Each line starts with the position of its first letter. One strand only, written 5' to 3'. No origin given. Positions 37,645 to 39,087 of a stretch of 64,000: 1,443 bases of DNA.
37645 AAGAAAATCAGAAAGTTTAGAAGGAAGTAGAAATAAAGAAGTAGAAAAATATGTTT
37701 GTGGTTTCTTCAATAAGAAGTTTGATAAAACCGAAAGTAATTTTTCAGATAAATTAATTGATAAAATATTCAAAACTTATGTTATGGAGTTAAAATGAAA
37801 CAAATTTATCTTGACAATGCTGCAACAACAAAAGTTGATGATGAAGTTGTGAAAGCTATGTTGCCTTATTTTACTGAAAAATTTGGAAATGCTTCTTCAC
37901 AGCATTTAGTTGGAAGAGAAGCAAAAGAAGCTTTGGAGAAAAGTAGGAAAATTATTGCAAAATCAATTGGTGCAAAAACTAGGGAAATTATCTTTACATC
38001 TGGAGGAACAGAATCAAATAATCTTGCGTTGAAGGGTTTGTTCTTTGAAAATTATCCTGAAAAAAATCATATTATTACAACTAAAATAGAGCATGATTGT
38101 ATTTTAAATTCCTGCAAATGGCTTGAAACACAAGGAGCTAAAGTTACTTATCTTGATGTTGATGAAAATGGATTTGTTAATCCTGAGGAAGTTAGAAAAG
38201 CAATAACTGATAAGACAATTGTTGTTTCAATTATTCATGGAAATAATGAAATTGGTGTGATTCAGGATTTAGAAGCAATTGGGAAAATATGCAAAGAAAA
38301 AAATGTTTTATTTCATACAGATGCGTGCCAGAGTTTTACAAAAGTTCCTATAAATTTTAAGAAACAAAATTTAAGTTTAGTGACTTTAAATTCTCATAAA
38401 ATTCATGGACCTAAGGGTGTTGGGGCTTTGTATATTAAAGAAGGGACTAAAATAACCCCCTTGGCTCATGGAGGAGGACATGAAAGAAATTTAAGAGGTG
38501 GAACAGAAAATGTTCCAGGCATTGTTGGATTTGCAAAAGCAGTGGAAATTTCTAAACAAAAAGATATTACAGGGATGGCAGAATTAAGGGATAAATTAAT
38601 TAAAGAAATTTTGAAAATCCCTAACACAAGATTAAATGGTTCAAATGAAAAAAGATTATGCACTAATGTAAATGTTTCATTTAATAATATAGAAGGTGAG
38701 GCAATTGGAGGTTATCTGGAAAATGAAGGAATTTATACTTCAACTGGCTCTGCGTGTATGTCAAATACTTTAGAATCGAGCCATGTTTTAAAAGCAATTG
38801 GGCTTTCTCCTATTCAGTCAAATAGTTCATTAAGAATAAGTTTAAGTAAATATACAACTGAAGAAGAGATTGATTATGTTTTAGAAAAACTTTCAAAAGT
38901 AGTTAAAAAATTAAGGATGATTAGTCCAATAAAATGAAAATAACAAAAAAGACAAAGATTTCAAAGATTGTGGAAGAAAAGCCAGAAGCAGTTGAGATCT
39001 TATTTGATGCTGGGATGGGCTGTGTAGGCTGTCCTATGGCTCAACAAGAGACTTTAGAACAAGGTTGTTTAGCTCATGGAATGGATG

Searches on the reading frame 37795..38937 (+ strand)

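Call 75: search_protein_families(library=pfam, proteins=[window:37795-38937:+], max_evalue=0.00001)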
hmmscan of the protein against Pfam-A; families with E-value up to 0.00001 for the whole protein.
window:37795-38937:+ (380 aa): 3 families
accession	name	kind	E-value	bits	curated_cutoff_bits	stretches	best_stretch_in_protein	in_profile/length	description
PF00266.25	Aminotran_5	-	1.5e-86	291.1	21.5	1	4-362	1-371/371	Aminotransferase class-V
PF01041.23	DegT_DnrJ_EryC1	-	1.7e-11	44.4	19.8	1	62-181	39-150/360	DegT/DnrJ/EryC1/StrS aminotransferase family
PF01212.27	Beta_elim_lyase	-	3.2e-07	30.4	27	1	63-179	48-171/288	Beta-eliminating lyase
